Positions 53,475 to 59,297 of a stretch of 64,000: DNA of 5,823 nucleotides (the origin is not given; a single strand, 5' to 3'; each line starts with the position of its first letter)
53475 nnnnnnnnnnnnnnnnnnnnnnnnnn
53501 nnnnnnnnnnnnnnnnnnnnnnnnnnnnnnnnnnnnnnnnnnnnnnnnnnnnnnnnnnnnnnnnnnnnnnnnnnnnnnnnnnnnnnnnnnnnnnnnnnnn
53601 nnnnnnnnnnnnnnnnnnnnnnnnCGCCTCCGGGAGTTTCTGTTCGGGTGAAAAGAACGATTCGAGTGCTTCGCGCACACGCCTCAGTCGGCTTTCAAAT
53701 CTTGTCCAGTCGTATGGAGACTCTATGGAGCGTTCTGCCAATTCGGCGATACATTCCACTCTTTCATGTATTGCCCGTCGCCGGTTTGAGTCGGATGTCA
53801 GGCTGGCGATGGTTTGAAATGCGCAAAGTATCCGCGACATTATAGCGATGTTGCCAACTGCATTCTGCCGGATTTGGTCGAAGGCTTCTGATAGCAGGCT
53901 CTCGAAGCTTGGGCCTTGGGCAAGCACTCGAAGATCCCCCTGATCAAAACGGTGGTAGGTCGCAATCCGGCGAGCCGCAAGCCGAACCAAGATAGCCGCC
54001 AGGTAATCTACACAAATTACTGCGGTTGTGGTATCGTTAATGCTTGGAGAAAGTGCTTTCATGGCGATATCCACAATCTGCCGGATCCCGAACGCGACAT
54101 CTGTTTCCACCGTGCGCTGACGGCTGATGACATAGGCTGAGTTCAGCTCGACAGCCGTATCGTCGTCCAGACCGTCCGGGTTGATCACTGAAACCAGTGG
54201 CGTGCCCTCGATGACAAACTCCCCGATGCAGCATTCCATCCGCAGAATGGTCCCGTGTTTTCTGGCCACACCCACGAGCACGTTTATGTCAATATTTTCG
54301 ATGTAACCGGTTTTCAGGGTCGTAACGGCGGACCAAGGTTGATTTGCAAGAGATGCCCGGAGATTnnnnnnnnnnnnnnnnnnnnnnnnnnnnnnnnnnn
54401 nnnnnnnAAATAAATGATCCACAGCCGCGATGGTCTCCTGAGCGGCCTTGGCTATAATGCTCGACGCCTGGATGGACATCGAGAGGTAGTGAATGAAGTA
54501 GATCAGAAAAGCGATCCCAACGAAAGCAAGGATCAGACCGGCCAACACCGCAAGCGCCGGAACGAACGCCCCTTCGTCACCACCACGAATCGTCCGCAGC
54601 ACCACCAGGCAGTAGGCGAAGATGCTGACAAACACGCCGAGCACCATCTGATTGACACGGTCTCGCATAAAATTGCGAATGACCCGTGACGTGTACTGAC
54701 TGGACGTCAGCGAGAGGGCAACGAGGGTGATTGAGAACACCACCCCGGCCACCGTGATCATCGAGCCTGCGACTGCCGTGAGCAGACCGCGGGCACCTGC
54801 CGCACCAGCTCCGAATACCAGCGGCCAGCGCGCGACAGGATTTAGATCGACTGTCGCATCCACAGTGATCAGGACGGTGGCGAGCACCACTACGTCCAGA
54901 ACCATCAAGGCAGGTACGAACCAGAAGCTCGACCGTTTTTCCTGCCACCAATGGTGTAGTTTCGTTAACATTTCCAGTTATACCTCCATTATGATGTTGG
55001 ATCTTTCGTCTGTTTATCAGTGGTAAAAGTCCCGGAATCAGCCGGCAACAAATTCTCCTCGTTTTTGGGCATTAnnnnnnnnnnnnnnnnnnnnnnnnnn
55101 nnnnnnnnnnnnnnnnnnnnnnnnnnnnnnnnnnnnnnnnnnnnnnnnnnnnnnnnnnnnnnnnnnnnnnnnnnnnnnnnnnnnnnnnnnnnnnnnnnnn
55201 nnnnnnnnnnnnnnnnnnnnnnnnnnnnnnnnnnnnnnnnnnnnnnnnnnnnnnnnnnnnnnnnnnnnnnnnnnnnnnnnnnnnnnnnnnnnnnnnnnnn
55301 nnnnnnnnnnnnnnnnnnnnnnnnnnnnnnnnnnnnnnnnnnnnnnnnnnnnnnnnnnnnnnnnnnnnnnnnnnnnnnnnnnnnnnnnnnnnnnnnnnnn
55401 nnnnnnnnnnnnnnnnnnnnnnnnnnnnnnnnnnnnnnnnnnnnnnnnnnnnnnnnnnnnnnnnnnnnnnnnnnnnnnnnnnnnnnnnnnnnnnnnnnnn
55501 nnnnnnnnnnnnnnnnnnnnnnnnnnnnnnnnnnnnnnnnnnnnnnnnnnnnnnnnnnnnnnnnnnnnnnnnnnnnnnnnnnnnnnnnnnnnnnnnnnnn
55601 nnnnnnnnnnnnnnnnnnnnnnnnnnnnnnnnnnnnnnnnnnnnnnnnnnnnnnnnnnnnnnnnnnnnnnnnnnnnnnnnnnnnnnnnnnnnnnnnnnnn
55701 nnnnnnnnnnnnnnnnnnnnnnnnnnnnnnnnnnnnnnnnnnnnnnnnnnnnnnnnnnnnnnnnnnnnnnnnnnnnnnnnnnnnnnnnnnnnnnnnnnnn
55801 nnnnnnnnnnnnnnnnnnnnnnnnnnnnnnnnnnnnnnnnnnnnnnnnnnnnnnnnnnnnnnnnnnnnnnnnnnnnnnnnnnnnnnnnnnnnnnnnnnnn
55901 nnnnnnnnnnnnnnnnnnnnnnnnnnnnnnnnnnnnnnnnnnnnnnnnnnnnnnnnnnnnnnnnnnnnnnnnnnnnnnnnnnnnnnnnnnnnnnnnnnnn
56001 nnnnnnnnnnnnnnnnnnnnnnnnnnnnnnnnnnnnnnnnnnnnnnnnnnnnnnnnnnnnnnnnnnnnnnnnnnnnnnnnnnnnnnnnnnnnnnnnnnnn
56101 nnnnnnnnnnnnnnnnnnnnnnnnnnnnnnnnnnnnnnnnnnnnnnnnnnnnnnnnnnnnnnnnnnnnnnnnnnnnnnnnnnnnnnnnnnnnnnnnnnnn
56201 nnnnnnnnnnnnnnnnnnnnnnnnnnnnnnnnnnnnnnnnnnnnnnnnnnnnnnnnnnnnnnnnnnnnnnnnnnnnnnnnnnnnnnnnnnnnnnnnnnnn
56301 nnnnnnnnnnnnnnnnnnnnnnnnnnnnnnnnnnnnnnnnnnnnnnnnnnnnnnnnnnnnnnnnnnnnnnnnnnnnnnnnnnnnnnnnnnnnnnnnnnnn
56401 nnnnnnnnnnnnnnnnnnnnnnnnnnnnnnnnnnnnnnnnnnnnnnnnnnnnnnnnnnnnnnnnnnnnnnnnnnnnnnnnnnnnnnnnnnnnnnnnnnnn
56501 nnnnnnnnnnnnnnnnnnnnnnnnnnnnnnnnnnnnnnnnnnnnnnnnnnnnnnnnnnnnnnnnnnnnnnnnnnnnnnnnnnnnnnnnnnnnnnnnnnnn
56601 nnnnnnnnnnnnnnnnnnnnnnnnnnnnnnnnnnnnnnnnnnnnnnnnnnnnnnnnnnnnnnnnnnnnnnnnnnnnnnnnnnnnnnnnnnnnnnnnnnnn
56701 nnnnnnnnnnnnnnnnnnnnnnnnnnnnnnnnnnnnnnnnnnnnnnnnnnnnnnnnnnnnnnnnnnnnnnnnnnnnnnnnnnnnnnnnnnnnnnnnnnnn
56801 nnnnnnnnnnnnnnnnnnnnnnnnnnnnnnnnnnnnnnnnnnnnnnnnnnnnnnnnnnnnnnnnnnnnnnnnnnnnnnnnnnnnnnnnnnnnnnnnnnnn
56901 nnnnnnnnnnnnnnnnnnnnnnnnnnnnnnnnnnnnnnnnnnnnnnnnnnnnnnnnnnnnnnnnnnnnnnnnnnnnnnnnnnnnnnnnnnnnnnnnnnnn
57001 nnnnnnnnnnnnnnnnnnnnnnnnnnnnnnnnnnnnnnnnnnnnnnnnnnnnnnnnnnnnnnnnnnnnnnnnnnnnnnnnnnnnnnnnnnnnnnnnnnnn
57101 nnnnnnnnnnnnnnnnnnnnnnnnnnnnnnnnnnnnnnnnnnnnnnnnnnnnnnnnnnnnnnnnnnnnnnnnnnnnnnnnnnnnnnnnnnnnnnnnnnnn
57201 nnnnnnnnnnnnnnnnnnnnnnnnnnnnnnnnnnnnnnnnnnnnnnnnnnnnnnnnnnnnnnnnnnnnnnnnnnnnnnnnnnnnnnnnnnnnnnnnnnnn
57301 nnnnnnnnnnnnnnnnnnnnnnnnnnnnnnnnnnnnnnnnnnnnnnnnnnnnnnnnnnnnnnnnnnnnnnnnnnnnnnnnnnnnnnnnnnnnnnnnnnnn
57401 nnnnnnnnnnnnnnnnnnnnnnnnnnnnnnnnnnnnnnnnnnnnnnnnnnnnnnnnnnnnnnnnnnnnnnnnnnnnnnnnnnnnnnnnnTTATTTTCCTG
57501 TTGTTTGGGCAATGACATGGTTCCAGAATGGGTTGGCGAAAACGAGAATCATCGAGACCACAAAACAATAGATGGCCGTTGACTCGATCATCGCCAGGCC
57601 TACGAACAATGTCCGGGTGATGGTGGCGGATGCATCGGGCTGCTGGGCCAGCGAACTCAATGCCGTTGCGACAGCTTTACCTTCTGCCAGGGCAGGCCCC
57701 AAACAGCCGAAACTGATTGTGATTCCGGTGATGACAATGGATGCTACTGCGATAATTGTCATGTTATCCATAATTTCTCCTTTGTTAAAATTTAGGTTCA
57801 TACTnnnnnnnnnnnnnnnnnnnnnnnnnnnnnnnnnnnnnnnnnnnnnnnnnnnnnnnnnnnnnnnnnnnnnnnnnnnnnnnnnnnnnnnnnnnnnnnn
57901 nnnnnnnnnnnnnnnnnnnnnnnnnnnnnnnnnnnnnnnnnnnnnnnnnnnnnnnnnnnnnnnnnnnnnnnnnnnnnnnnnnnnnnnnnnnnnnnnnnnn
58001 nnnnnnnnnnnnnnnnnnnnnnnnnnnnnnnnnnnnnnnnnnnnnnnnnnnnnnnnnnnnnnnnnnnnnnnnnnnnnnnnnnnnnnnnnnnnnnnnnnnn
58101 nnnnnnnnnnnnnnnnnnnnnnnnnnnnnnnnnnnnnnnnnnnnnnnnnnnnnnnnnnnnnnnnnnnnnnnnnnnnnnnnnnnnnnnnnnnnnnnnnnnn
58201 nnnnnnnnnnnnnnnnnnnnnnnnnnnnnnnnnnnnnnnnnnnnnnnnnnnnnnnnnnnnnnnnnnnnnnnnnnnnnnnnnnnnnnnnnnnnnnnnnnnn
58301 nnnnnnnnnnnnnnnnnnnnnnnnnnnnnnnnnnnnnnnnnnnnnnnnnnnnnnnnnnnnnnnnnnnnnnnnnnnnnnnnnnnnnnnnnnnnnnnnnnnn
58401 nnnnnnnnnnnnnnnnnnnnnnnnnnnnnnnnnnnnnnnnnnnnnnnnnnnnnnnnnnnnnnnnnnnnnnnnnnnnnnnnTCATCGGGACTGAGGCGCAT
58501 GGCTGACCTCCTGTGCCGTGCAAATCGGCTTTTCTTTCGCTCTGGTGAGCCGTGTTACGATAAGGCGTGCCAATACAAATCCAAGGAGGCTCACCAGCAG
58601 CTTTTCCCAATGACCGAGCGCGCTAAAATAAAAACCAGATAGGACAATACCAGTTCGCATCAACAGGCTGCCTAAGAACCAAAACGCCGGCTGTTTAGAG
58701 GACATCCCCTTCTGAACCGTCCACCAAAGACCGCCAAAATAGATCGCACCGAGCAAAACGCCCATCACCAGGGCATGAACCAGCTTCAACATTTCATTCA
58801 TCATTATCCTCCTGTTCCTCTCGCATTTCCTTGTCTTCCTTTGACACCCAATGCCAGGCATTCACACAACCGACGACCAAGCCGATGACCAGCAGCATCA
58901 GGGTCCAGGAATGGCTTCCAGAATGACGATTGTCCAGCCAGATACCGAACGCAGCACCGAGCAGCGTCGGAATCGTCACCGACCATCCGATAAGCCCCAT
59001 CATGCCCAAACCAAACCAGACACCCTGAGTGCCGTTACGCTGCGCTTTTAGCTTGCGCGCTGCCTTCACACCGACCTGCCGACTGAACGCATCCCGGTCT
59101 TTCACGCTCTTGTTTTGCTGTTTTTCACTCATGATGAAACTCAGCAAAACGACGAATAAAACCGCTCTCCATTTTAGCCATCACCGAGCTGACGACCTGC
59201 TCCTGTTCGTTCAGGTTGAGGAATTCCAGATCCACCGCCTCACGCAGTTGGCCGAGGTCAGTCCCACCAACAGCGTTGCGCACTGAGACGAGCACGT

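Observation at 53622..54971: DUF2254 membrane-protein gene inserted between atpA and atpG and translationally coupled to atpG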

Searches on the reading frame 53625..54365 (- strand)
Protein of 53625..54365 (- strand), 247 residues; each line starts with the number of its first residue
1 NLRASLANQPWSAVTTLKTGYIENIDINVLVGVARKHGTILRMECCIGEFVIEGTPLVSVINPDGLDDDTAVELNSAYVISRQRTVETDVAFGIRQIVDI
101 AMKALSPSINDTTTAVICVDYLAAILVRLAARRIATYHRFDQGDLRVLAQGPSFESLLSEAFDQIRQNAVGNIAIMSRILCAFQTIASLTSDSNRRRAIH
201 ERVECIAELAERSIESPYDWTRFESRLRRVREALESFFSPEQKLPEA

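Call 50: search_protein_families(library=pfam, proteins=[window:53625-54365:-], max_evalue=10)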
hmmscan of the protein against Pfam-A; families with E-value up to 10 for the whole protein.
seq(247 aa): 1 family
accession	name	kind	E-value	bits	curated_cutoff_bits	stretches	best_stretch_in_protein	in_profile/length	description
PF10011.15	DUF2254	-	7.8e-54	183.3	28.8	1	8-184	191-367/368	Predicted membrane protein (DUF2254)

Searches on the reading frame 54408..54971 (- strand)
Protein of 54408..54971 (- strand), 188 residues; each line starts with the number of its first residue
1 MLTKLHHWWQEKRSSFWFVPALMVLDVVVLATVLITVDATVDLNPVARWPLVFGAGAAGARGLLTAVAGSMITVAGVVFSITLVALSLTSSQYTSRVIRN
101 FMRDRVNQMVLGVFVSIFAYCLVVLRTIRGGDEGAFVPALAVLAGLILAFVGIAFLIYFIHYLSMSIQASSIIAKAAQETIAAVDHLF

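Call 50: search_protein_families(library=pfam, proteins=[window:54408-54971:-], max_evalue=10)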
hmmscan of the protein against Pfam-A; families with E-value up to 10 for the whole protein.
seq(188 aa): 2 families
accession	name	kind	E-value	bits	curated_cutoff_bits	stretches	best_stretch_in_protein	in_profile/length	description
PF10011.15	DUF2254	-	2.2e-56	191.7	28.8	1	13-184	1-167/368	Predicted membrane protein (DUF2254)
PF15062.11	ARL6IP6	-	0.26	11.9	27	1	99-128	20-49/86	Haemopoietic lineage transmembrane helix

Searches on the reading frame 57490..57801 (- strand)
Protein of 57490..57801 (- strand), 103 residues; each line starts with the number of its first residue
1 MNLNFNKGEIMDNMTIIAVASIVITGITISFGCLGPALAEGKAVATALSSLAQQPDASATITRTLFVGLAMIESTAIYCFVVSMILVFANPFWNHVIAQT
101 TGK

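Call 3: search_protein_families(library=pfam, proteins=[window:57490-57801:-])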
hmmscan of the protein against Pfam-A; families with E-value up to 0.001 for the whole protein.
window:57490-57801:- (103 aa): 1 family
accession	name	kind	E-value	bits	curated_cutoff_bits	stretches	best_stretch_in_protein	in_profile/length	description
PF00137.26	ATP-synt_C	-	7.2e-15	55.4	24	1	26-86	4-60/60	ATP synthase subunit C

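Call 4: search_protein_families(library=ncbifam, proteins=[window:57490-57801:-])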
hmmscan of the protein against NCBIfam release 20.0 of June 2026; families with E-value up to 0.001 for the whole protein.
window:57490-57801:- (103 aa): 18 families
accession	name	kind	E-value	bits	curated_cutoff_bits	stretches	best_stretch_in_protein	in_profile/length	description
TIGR03322.1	alt_F1F0_F0_C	exception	2.6e-48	162.5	130.85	1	12-97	1-86/86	alternate F1F0 ATPase, F0 subunit C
NF009998.0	PRK13468.1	equivalog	2.5e-45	152.7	116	1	11-97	1-87/88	F0F1 ATP synthase subunit C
NF005608.0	PRK07354.1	equivalog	1.7e-20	73.4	128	1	15-92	3-80/81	F0F1 ATP synthase subunit C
NF006295.0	PRK08482.1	equivalog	6.9e-15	55.5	135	1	4-92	15-103/105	F0F1 ATP synthase subunit C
TIGR01260.1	ATP_synt_c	equivalog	8.6e-12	44.9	43.95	1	34-89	3-58/58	ATP synthase F0 subunit C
NF009999.0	PRK13471.1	equivalog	3.6e-11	43.1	124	1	15-88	10-83/85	F0F1 ATP synthase subunit C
NF005363.0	PRK06876.1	equivalog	1.8e-10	40.5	71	1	20-92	7-79/80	F0F1 ATP synthase subunit C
NF005521.0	PRK07159.1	equivalog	8e-10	38.7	122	1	21-89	33-100/101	F0F1 ATP synthase subunit C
NF005733.0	PRK07558.1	equivalog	1.1e-09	38.4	85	1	25-89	11-74/75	F0F1 ATP synthase subunit C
NF009996.0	PRK13466.1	equivalog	2.2e-08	34.1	110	1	26-81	5-60/66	F0F1 ATP synthase subunit C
NF009997.0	PRK13467.1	equivalog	4.1e-08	33.1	98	1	27-86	6-65/66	F0F1 ATP synthase subunit C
NF005900.0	PRK07874.1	equivalog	5.4e-07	29.8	114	1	26-85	20-79/80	ATP synthase F0 subunit C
NF004532.0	PRK05880.1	equivalog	8.4e-07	29.1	120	1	15-91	5-81/83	F0F1 ATP synthase subunit C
NF009995.0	PRK13464.1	equivalog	7.9e-05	23.3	168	1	15-101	15-95/101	F0F1 ATP synthase subunit B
NF004888.0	PRK06251.1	equivalog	8.2e-05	22.7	101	1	20-90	34-101/102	V-type ATP synthase subunit K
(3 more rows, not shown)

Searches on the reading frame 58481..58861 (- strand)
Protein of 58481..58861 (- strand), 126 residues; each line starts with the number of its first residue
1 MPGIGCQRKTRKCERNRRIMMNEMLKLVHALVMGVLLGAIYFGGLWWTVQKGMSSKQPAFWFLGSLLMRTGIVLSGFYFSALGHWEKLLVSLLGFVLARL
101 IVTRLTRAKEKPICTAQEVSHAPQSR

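Call 3: search_protein_families(library=pfam, proteins=[window:58481-58861:-])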
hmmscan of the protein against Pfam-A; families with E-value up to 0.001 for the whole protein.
window:58481-58861:- (126 aa): 1 family
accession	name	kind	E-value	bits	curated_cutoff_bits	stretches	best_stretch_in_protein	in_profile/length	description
PF12966.13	AtpR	-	9.2e-32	109.8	26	1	26-109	2-85/86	N-ATPase, AtpR subunit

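Call 4: search_protein_families(library=ncbifam, proteins=[window:58481-58861:-])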
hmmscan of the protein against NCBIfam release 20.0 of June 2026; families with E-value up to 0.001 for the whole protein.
window:58481-58861:- (126 aa): 1 family
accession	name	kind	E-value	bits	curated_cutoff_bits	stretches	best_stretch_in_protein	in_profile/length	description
TIGR03165.1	F1F0_chp_2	hypoth_equivalog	3.4e-30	104.3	55.5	1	26-107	2-83/83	F1/F0 ATPase, Methanosarcina type, subunit 2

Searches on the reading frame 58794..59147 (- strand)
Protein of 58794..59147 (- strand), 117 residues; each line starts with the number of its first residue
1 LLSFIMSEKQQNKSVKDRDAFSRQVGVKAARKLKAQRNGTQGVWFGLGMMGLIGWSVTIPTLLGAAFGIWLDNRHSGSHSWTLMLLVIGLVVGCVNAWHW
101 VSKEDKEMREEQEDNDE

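Call 3: search_protein_families(library=pfam, proteins=[window:58794-59147:-])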
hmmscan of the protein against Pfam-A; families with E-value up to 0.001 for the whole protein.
window:58794-59147:- (117 aa): 1 family
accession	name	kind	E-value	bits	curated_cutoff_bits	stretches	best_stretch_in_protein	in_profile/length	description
PF09527.15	ATPase_gene1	-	2.9e-15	56.5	26.6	1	47-100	1-54/54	Putative F0F1-ATPase subunit Ca2+/Mg2+ transporter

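Call 4: search_protein_families(library=ncbifam, proteins=[window:58794-59147:-])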
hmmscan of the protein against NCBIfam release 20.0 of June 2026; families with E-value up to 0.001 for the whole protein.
window:58794-59147:- (117 aa): 1 family
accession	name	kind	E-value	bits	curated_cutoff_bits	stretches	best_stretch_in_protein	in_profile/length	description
TIGR02230.1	ATPase_gene1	hypoth_equivalog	1.2e-42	144.2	46.7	1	6-104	1-99/100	putative F0F1-ATPase subunit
